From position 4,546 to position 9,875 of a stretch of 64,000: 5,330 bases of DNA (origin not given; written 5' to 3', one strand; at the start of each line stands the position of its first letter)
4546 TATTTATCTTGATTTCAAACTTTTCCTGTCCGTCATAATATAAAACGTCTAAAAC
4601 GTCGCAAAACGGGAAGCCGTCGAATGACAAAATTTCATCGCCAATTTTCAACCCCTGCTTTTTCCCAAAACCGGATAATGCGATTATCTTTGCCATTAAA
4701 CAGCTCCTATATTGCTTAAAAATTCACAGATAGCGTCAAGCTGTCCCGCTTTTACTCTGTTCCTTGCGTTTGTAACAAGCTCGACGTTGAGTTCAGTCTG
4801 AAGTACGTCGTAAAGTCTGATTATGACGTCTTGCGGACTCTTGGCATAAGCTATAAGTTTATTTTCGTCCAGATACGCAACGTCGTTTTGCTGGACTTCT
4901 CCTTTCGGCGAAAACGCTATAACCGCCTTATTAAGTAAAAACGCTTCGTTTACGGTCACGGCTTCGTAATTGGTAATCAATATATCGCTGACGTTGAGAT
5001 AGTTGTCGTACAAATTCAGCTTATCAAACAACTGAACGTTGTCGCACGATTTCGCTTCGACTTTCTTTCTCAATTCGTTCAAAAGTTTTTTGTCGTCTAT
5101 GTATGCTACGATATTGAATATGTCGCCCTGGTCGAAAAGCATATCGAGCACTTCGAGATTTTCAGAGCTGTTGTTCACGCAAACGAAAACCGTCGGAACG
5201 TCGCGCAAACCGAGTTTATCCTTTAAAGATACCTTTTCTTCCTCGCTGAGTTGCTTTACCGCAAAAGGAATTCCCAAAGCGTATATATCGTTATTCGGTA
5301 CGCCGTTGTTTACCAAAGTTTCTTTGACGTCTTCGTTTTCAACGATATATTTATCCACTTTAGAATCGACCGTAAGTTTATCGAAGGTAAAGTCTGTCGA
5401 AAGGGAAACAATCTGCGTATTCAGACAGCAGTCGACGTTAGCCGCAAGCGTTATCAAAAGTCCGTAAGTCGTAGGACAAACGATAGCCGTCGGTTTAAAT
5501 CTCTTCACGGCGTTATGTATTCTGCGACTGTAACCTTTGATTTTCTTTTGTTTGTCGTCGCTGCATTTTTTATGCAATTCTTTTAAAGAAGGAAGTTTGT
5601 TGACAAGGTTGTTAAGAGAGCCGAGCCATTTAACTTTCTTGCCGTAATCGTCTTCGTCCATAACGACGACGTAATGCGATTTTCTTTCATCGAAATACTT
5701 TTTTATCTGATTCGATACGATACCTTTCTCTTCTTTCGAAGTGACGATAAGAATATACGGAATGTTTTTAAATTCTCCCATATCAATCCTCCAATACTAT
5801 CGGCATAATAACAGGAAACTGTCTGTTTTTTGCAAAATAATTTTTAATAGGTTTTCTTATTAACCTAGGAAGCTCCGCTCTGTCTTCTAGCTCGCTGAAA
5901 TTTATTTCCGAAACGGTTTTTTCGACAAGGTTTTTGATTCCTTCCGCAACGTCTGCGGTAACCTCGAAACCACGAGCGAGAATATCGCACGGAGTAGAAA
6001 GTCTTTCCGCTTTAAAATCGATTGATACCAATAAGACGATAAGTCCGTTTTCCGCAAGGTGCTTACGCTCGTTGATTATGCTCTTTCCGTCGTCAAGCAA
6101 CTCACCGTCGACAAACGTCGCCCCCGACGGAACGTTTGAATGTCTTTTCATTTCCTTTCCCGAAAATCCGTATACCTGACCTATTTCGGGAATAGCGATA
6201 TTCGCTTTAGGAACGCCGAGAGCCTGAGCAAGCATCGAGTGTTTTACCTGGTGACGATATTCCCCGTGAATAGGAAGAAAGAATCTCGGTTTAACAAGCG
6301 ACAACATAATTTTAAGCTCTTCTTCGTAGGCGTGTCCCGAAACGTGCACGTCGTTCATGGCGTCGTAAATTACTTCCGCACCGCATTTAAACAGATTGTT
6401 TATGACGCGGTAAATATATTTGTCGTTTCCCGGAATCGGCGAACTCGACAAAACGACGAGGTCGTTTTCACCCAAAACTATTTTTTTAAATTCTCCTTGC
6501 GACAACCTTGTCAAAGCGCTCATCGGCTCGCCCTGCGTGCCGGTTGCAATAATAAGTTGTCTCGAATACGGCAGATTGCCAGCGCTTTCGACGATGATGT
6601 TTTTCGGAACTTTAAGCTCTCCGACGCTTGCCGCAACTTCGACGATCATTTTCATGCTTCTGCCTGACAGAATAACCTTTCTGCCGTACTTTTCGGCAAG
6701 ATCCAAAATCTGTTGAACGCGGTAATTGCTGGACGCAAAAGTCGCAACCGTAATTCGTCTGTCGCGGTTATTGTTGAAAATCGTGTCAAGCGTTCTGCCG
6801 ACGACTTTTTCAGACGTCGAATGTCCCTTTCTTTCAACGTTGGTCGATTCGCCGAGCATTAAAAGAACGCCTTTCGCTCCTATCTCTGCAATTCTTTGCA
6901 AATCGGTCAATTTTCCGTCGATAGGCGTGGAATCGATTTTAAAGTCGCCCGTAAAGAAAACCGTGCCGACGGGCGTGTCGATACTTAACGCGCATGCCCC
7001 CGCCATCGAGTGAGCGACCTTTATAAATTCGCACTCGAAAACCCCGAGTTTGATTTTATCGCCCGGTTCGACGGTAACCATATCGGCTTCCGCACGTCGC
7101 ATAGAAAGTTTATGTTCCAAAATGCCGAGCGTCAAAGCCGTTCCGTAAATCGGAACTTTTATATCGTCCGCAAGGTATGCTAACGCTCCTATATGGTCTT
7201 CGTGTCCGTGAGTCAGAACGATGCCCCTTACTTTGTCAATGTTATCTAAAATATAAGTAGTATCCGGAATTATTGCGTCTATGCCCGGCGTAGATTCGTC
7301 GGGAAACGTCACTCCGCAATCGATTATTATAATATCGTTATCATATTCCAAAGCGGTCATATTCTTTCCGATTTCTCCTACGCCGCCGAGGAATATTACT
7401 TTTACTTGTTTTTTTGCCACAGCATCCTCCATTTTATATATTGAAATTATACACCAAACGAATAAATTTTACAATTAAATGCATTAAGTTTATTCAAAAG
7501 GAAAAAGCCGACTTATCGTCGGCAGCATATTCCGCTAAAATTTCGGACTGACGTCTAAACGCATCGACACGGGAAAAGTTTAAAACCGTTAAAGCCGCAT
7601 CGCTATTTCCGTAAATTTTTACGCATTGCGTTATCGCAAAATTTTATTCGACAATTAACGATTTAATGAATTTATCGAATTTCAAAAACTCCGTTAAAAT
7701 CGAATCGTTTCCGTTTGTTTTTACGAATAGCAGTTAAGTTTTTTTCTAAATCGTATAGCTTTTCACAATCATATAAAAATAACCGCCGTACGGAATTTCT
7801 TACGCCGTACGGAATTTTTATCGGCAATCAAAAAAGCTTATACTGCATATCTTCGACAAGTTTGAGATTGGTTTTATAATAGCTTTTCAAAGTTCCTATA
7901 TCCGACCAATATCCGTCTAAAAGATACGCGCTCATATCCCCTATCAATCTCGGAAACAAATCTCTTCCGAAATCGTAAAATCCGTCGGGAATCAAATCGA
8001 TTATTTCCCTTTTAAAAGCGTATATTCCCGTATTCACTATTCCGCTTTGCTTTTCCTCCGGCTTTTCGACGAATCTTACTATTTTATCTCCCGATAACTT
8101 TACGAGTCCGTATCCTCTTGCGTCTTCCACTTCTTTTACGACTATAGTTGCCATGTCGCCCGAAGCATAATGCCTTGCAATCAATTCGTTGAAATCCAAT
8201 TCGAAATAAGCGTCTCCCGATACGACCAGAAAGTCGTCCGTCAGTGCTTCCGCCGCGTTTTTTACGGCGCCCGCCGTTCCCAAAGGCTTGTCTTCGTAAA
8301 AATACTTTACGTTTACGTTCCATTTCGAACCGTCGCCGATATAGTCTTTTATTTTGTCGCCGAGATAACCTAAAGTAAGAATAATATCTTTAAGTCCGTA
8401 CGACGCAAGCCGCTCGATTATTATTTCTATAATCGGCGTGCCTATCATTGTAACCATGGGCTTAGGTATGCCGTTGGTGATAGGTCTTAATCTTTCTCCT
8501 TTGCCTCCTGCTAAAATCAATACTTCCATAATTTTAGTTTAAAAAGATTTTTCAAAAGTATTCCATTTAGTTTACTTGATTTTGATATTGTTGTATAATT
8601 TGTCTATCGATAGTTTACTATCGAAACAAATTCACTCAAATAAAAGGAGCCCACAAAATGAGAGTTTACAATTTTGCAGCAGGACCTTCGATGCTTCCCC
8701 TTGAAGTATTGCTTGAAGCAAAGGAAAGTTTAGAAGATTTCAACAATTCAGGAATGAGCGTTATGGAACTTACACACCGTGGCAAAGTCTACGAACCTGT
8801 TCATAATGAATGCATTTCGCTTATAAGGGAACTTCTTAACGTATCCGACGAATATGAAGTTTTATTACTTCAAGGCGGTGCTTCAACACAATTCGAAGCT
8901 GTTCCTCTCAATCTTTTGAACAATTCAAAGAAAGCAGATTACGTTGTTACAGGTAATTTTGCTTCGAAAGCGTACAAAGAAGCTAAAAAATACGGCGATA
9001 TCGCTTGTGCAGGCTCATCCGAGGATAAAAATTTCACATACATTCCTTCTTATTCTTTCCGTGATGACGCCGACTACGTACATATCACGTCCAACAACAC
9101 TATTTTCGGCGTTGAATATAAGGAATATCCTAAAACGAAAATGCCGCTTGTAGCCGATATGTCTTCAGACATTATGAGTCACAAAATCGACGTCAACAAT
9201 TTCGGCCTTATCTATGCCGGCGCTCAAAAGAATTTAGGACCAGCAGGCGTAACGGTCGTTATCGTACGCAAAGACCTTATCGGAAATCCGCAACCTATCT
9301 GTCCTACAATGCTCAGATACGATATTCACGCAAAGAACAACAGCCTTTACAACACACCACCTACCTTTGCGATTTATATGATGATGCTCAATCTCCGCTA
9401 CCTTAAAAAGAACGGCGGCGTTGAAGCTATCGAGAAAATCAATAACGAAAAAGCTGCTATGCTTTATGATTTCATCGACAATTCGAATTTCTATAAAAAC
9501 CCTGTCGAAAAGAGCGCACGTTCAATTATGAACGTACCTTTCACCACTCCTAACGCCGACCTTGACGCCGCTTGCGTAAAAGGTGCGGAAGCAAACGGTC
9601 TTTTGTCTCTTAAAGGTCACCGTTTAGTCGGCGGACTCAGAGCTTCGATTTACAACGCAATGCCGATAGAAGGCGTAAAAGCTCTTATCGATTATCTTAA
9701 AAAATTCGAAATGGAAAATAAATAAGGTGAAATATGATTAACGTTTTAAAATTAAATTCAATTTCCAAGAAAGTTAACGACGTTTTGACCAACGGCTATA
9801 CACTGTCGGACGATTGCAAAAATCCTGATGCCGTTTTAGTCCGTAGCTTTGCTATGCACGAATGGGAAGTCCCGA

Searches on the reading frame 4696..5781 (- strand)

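Call 93: search_protein_families(library=pfam, proteins=[window:4696-5781:-], max_evalue=0.00001)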
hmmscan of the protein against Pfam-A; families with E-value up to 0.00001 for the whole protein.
window:4696-5781:- (361 aa): 1 family
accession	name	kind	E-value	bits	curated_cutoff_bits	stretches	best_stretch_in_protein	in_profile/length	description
PF06925.17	MGDG_synth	-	4.7e-09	37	25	1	83-172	76-168/169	Monogalactosyldiacylglycerol (MGDG) synthase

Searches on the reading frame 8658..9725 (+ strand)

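Call 93: search_protein_families(library=pfam, proteins=[window:8658-9725:+], max_evalue=0.00001)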
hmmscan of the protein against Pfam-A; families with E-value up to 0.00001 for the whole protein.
window:8658-9725:+ (355 aa): 1 family
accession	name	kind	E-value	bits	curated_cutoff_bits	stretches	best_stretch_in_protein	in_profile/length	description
PF00266.25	Aminotran_5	-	2e-42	145.9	21.5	1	3-343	1-371/371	Aminotransferase class-V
